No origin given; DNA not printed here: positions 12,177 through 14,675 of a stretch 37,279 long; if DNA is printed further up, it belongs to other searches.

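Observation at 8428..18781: Emb-like tandem array of four giant GT-C membrane proteins, three with an extracytoplasmic PA14-like module ahead of the catalytic core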

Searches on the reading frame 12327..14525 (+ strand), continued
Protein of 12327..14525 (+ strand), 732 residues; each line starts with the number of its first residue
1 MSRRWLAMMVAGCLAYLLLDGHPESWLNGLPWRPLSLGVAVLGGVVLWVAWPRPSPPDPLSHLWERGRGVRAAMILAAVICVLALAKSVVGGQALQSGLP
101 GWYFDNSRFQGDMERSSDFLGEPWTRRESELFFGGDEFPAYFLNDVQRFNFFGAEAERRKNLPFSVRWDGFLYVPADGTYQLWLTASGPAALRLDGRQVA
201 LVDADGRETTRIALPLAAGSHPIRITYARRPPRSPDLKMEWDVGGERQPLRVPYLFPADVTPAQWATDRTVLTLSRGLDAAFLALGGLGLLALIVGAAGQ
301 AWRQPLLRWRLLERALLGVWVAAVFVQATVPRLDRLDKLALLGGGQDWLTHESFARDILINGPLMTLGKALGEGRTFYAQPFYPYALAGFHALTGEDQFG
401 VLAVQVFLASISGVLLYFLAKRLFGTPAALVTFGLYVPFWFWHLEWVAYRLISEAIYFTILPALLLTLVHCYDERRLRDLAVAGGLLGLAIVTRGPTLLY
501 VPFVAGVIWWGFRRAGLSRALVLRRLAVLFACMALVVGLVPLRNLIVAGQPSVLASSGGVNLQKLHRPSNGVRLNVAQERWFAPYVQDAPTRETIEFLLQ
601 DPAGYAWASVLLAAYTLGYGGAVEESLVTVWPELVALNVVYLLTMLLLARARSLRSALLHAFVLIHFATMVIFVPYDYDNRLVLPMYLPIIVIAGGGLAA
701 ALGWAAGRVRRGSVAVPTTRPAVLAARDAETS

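Call 25: find_encoding_contigs(protein=P0046, flank=10000, max_places=2)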
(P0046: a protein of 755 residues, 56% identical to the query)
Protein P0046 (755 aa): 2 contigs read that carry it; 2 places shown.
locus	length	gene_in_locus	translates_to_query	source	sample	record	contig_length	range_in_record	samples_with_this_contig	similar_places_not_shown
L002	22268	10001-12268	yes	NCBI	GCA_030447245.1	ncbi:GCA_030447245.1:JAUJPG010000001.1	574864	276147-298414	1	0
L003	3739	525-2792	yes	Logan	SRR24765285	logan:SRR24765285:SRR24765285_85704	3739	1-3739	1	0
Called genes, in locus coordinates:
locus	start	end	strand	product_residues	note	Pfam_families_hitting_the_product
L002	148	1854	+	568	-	PF03190:Thioredox_DsbH, PF13899:Thioredoxin_7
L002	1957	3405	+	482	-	PF13367:PrsW-protease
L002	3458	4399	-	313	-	PF01073:3Beta_HSD, PF01370:Epimerase, PF02719:Polysacc_synt_2, PF04321:RmlD_sub_bind, PF07993:NAD_binding_4, PF13460:NAD_binding_10 (weak), PF16363:GDP_Man_Dehyd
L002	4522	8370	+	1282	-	PF13231:PMT_2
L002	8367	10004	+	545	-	PF13231:PMT_2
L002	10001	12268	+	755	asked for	PF07691:PA14 (weak), PF13231:PMT_2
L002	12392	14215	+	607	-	PF09852:DUF2079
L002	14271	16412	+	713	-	PF07691:PA14, PF13231:PMT_2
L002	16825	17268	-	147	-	PF04892:VanZ-LLP1 (weak)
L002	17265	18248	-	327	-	PF01073:3Beta_HSD, PF01370:Epimerase, PF02719:Polysacc_synt_2, PF04321:RmlD_sub_bind, PF13460:NAD_binding_10, PF16363:GDP_Man_Dehyd, PF07993:NAD_binding_4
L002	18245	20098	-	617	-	PF00953:Glycos_transf_4, PF13727:CoA_binding_3, PF17836:PglD_N (weak)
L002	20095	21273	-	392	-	PF13439:Glyco_transf_4, PF13477:Glyco_trans_4_2, PF13579:Glyco_trans_4_4, PF00534:Glycos_transf_1, PF13692:Glyco_trans_1_4, PF13524:Glyco_trans_1_2 (weak)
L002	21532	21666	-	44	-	-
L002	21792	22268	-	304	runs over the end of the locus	-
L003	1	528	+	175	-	?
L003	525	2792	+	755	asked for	PF07691:PA14 (weak), PF13231:PMT_2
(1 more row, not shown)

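Call 27: find_encoding_contigs(protein=P0052, flank=10000, max_places=1)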
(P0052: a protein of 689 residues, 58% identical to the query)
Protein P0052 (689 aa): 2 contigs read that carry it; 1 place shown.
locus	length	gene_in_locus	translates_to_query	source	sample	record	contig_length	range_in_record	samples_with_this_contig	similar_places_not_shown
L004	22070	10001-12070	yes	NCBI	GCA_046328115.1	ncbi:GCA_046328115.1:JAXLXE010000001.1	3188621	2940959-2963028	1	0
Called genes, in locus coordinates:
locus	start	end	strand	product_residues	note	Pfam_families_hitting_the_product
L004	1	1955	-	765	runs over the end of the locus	PF00884:Sulfatase, PF01663:Phosphodiest (weak), PF16347:SGSH_C (weak)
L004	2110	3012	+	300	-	PF02737:3HCDH_N (faint), PF02826:2-Hacid_dh_C (weak), PF03446:NAD_binding_2, PF14833:NAD_binding_11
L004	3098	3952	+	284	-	PF08450:SGL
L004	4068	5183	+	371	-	PF13367:PrsW-protease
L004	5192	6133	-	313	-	PF01073:3Beta_HSD, PF01370:Epimerase, PF02719:Polysacc_synt_2, PF04321:RmlD_sub_bind, PF13460:NAD_binding_10, PF16363:GDP_Man_Dehyd, PF07993:NAD_binding_4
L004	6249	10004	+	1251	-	PF13231:PMT_2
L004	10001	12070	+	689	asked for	PF07691:PA14 (weak), PF13231:PMT_2 (weak)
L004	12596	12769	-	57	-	-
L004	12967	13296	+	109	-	-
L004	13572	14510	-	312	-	-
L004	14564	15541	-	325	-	PF25023:TEN_YD-shell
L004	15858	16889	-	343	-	PF08239:SH3_3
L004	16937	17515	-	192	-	PF06559:DCD_N, PF22769:DCD, PF22569:DCD_C (weak)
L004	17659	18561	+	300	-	PF00480:ROK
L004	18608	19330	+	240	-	PF00535:Glycos_transf_2, PF10111:Glyco_tranf_2_2, PF13641:Glyco_tranf_2_3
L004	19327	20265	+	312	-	-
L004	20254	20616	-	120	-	PF06094:GGACT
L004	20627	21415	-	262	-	PF00459:Inositol_P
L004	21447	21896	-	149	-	PF00037:Fer4 (weak), PF12837:Fer4_6 (weak), PF13237:Fer4_10 (weak), PF12838:Fer4_7, PF13187:Fer4_9, PF00037:Fer4 (weak), PF14697:Fer4_21, PF00037:Fer4 (weak), +10 more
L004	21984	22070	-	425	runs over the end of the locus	PF12708:Pect-lyase_RHGA_epim (faint), PF05048:NosD, PF13229:Beta_helix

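Call 28: find_encoding_contigs(protein=P0116, flank=10000, max_places=1)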
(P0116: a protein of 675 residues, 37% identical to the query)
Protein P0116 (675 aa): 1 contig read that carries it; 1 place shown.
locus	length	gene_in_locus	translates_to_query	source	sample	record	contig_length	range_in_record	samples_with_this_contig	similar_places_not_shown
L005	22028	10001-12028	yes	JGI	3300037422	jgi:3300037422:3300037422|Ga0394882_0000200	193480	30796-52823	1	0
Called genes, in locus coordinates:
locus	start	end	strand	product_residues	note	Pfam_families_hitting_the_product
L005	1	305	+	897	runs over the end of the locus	PF13185:GAF_2, PF01590:GAF, PF13492:GAF_3 (weak), PF01590:GAF, PF13185:GAF_2 (weak), PF13492:GAF_3 (weak), PF00512:HisKA, PF02518:HATPase_c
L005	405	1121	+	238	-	PF00072:Response_reg, PF00486:Trans_reg_C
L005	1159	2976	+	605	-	PF09852:DUF2079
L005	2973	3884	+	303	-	PF06029:AlkA_N (weak), PF00730:HhH-GPD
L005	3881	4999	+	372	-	PF07005:SBD_N, PF17042:NBD_C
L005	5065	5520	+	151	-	PF10604:Polyketide_cyc2, PF08327:AHSA1 (weak)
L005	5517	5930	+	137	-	PF00072:Response_reg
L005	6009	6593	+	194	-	-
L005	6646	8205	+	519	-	PF00581:Rhodanese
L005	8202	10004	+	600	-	PF09852:DUF2079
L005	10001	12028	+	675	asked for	PF13231:PMT_2 (weak)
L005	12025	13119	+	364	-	PF01717:Meth_synt_2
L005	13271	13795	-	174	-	PF07452:CHRD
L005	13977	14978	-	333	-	PF25021:TEN_NHL (faint), PF01436:NHL (weak)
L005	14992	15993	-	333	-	PF01436:NHL (faint), PF08450:SGL (faint)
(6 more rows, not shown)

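Call 29: predict_structure(alignment_id=A1)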
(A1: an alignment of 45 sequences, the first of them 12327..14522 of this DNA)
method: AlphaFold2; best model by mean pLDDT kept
length: 732 residues; sequences in the alignment: 45
mean_pLDDT: 88.4   pTM: 0.88
mean pLDDT of the five models: 88.4, 87.0, 86.9, 84.9, 84.4
residues with pLDDT >= 90: 473; 70-90: 182; 50-70: 56; < 50: 21
segments of 3 or more residues with pLDDT < 50: 715-732
pLDDT, mean of each block of 10 residues (from residue 1): 78 96 95 94 94 70 65 92 97 96 92 89 93 85 69 66 92 97 96 97 92 97 96 90 94 97 97 98 95 90 89 94 94 73 61 86 78 73 90 88 91 98 98 97 88 85 98 96 97 91 98 97 98 95 88 69 84 91 86 93 94 91 78 95 97 97 95 73 93 98 93 51 41 33
secondary structure, 60 per line:
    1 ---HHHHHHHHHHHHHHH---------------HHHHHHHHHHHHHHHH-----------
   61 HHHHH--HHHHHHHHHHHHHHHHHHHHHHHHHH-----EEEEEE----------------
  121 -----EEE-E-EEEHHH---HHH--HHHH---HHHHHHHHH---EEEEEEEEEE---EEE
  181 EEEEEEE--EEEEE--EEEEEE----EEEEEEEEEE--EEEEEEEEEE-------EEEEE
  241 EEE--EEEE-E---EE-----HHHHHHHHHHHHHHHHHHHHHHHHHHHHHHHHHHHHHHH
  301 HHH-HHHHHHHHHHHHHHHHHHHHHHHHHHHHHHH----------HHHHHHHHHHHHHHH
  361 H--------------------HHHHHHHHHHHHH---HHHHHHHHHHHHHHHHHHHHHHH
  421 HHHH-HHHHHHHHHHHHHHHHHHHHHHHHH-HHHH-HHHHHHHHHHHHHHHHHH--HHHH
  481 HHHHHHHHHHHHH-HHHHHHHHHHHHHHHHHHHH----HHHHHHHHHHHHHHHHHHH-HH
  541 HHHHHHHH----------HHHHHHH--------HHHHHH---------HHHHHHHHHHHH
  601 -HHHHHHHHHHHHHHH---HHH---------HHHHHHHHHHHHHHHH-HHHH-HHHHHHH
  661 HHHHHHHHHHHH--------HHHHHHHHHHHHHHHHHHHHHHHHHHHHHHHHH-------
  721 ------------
elements in order (helices of 4 or more, strands of 3 or more residues): H4-18 H34-49 H61-65 H68-93 E99-104 E126-128 E132-134 H146-149 H153-161 E165-174 E178-187 E190-194 E197-202 E207-216 E219-228 E236-243 E246-249 H262-303 H305-335 H346-361 H382-394 H398-424 H426-450 H452-455 H457-474 H477-493 H495-514 H519-537 H539-548 H559-565 H574-579 H589-600 H602-616 H632-647 H649-652 H654-672 H681-713

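Call 31: fold_search(model_id=the predicted structure, library=pdb)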
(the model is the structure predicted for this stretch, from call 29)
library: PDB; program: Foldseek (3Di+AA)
matches with E <= 10: 1184; with E <= 0.001: 39
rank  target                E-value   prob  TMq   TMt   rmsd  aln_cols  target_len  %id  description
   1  6xa5_A                5.1e-06  1.00  0.16  0.55   9.0       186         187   16  Trehalose-bound structure of Marinomonas primoryensis PA14 carbohydrate-binding domain (released 2021-06-02)
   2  6x8a_A                5.1e-06  1.00  0.16  0.56   8.8       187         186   16  Sucrose-bound structure of Marinomonas primoryensis PA14 carbohydrate-binding domain (released 2021-06-02)
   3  6x7z                  6.8e-06  1.00  0.16  0.57   9.0       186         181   16  Inositol-bound structure of Marinomonas primoryensis PA14 carbohydrate-binding domain (released 2021-06-02)
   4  6x7j                  9.6e-06  1.00  0.16  0.57   9.0       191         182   17  fucose-bound structure of Marinomonas primoryensis PA14 carbohydrate-binding domain (released 2021-06-02)
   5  6qe7_A                1.0e-05  1.00  0.17  0.40   4.1       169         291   18  anti-sigma factor domain-containing protein (released 2019-06-12)
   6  5j6y                  1.0e-05  1.00  0.16  0.55   8.8       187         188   16  Crystal structure of PA14 domain of MpAFP Antifreeze protein (released 2017-06-07)
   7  6x8d                  1.0e-05  1.00  0.16  0.58   8.7       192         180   15  Arabinose-bound structure of Marinomonas primoryensis PA14 carbohydrate-binding domain (released 2021-06-02)
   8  6xac                  1.1e-05  1.00  0.16  0.57   8.8       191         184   15  Galactose-bound structure of Marinomonas primoryensis PA14 carbohydrate-binding domain (released 2021-06-02)
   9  6qe7_C                1.3e-05  1.00  0.16  0.40   4.5       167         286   17  anti-sigma factor domain-containing protein (released 2019-06-12)
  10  6qdi                  1.3e-05  1.00  0.17  0.41   4.9       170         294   20  anti-sigma factor domain-containing protein from Clostridium clariflavum (released 2019-06-12)
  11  6x7x                  1.6e-05  1.00  0.16  0.55   8.9       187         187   16  mannose-bound structure of Marinomonas primoryensis PA14 carbohydrate-binding domain (released 2021-06-02)
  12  6qe7_B                4.7e-05  1.00  0.17  0.41   4.0       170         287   19  anti-sigma factor domain-containing protein (released 2019-06-12)
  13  6m8m                  5.3e-05  1.00  0.16  0.57   7.0       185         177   16  PA14 sugar-binding domain from RTX adhesin (released 2019-09-04)
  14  8age_A                5.3e-05  1.00  0.34  0.38  11.2       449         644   13  Structure of yeast oligosaccharylransferase complex with acceptor peptide bound (released 2022-12-07)
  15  1t6b_X                8.6e-05  1.00  0.15  0.16   5.6       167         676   18  Crystal structure of B. anthracis Protective Antigen complexed with human Anthrax toxin receptor (released 2004-07-20)
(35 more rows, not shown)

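Call 34: find_related_loci(query=A1, collection=genome_contigs, flank=10000)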
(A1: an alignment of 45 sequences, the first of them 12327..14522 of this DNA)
Query A1 (732 aa) in genome_contigs; peptide patterns used: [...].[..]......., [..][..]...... (x = any residue, [..] = any of these).
289 stretches matched a pattern; 33 encode a relative of the query (tblastn E <= 1e-3); 29 distinct loci.
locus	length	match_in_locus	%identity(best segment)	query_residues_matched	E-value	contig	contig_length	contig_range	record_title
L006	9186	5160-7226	58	21-722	0e+0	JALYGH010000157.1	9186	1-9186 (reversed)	MAG: Chloroflexota bacterium isolate GDC bin6 SD1469-71_k127_1651715, whole genome shotgun sequence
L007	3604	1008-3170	54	8-720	0e+0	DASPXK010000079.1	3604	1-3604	MAG TPA_asm: Chloroflexota bacterium isolate SMAG_U11565 k141_308087, whole genome shotgun sequence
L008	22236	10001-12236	71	1-723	0e+0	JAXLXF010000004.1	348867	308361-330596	MAG: Chloroflexota bacterium isolate STL-CHL42 C2.81.fa-4, whole genome shotgun sequence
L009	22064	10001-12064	56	2-701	0e+0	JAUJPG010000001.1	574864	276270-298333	MAG: Chloroflexota bacterium isolate YX3bin7 opera_contig_25, whole genome shotgun sequence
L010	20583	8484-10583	43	1-717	1e-160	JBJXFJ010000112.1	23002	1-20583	MAG: Chloroflexota bacterium isolate F1F2.bin.482 k127_1136212, whole genome shotgun sequence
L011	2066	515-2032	55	21-514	8e-170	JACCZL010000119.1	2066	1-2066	MAG: Chloroflexota bacterium isolate MGR_bin229 SD2897-2912_k127_1425732, whole genome shotgun sequence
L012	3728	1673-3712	41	7-699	7e-139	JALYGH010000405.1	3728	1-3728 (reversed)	MAG: Chloroflexota bacterium isolate GDC bin6 SD1469-71_k127_1069914, whole genome shotgun sequence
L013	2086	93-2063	44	14-696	3e-139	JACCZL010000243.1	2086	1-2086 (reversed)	MAG: Chloroflexota bacterium isolate MGR_bin229 SD2897-2912_k127_6104095, whole genome shotgun sequence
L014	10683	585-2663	42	8-705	3e-126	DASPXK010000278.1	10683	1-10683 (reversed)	MAG TPA_asm: Chloroflexota bacterium isolate SMAG_U11565 k141_752583, whole genome shotgun sequence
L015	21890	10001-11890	58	71-703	0e+0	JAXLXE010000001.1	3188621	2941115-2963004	MAG: Chloroflexota bacterium isolate STL-CHL41 C1.226.fa-1, whole genome shotgun sequence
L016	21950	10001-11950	37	21-696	3e-107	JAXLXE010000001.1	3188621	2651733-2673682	MAG: Chloroflexota bacterium isolate STL-CHL41 C1.226.fa-1, whole genome shotgun sequence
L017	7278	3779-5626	37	110-722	3e-87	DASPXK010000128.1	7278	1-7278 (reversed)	MAG TPA_asm: Chloroflexota bacterium isolate SMAG_U11565 k141_432332, whole genome shotgun sequence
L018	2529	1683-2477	52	13-265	5e-75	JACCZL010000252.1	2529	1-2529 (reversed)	MAG: Chloroflexota bacterium isolate MGR_bin229 SD2897-2912_k127_1477633, whole genome shotgun sequence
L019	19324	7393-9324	33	18-694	7e-69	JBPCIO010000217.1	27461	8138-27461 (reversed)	MAG: Chloroflexota bacterium isolate TH_ant_mag_2 S1Ck127_3141488_flag_1_multi_6.4690_len_27461, whole genome shotgun se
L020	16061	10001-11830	34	98-694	2e-65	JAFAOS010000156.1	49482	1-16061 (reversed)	MAG: Chloroflexota bacterium isolate CP_BM_ER_18 BM_ER_k147_9521001, whole genome shotgun sequence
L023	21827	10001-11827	30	97-703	9e-49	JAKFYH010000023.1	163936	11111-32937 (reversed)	MAG: Acidobacteria bacterium isolate ND5_Bin_50 ND5_0000061, whole genome shotgun sequence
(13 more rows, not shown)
